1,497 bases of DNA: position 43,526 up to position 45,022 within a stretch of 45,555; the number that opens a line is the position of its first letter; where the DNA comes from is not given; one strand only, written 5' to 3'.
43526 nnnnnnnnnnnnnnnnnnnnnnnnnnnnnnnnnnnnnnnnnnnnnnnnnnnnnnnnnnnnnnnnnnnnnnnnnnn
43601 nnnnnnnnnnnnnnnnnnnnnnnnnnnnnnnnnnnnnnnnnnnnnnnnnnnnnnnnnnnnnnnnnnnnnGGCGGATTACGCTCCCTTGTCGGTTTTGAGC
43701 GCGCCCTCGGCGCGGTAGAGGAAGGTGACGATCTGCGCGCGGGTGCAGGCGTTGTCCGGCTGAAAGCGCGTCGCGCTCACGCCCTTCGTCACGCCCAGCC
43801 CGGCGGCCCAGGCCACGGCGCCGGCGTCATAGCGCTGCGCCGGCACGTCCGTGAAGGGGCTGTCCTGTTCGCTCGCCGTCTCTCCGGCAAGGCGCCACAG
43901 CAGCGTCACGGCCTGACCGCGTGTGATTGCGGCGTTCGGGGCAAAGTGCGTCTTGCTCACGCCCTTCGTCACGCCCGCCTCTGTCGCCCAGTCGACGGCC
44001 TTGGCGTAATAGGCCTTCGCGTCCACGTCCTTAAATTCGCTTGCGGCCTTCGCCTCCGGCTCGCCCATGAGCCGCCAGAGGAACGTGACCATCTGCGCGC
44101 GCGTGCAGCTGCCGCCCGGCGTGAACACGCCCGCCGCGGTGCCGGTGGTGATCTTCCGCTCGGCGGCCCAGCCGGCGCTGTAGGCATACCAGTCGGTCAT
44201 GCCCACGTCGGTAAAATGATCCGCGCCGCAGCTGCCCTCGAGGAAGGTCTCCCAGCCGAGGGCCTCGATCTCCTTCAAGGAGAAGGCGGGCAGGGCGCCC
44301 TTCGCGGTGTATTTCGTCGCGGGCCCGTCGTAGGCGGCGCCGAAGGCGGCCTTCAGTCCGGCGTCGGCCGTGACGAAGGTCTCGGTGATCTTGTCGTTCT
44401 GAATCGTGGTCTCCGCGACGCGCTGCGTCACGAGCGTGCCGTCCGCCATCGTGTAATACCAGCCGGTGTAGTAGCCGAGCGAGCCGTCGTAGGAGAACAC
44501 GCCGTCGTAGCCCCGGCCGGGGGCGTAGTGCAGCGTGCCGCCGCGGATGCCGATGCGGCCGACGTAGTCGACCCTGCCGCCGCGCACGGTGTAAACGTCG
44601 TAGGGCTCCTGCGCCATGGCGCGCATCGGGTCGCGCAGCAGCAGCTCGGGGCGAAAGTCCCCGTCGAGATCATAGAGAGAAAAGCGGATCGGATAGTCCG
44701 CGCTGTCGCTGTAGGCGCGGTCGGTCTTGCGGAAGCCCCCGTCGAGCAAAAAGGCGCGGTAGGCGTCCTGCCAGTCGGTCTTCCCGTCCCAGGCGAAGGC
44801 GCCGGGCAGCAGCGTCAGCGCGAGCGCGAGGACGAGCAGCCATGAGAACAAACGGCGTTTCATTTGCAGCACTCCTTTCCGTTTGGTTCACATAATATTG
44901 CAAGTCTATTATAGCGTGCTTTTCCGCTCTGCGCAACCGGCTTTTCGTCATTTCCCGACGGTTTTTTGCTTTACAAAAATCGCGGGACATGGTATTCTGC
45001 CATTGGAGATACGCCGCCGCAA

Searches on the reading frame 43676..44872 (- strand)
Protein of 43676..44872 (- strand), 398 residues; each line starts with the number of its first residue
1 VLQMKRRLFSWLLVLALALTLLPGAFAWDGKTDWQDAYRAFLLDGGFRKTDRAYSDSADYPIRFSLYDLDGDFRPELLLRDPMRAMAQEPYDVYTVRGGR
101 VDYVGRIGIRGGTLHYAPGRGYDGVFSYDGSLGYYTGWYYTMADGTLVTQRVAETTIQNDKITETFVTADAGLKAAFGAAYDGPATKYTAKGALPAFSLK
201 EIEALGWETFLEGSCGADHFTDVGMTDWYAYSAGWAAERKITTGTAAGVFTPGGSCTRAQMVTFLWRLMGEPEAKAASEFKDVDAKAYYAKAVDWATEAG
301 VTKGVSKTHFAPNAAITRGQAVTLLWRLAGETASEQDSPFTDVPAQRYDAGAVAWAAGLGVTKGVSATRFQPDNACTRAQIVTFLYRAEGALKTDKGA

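Call 93: search_protein_families(library=pfam, proteins=[window:43676-44872:-], max_evalue=0.0001)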
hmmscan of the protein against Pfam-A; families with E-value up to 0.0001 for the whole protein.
window:43676-44872:- (398 aa): 1 family
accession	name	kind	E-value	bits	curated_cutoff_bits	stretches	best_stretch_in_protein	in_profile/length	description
PF00395.25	SLH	-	1.3e-32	111.9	20.8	3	280-321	2-43/44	S-layer homology domain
